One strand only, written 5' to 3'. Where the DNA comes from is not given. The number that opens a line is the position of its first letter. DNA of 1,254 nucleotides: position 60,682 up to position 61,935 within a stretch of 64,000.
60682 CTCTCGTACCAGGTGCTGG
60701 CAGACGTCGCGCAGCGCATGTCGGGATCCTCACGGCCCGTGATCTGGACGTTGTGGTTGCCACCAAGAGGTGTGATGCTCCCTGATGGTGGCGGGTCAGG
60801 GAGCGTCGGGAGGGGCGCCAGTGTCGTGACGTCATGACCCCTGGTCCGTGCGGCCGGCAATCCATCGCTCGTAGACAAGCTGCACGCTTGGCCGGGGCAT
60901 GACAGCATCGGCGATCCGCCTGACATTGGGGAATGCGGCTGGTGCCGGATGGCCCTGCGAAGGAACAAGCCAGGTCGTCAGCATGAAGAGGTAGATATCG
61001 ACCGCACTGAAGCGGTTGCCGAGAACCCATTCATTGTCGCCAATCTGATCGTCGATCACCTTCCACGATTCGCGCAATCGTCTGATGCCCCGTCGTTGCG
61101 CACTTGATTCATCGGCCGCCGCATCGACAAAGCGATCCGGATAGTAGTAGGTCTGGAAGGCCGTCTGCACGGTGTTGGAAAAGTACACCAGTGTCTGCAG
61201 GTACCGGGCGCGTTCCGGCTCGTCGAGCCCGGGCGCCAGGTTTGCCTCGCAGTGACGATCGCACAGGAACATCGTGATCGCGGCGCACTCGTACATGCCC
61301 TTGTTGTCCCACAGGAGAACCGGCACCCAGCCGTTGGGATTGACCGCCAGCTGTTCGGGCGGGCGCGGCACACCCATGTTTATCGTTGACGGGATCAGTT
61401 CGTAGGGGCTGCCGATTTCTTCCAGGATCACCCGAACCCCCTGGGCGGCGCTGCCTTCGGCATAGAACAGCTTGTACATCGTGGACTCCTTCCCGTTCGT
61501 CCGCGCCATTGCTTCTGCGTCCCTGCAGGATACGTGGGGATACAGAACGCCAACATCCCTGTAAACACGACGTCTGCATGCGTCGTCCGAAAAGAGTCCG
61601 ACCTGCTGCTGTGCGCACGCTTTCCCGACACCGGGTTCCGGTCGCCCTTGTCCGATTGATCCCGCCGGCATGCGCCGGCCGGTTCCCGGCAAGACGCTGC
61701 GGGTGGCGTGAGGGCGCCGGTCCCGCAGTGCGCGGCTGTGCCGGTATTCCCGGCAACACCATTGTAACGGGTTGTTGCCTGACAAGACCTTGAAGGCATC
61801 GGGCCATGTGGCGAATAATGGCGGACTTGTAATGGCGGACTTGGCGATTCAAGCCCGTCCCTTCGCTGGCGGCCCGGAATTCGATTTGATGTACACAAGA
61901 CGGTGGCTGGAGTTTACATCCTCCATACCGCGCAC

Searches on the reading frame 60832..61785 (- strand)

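Call 67: search_protein_families(library=pfam, proteins=[window:60832-61785:-], max_evalue=0.00001)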
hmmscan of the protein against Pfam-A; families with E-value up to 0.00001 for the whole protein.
window:60832-61785:- (317 aa): 4 families
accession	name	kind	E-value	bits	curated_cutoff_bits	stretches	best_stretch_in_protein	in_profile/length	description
PF13410.11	GST_C_2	-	7.2e-08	32.9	24.9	1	231-290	5-65/69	Glutathione S-transferase, C-terminal domain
PF13409.12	GST_N_2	-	4e-07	31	25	1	114-176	5-69/70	Glutathione S-transferase, N-terminal domain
PF13417.12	GST_N_3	-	6.9e-07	29.9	22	1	106-178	1-71/75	Glutathione S-transferase, N-terminal domain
PF00043.30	GST_C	-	4.5e-06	27.3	20.7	1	229-299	23-93/93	Glutathione S-transferase, C-terminal domain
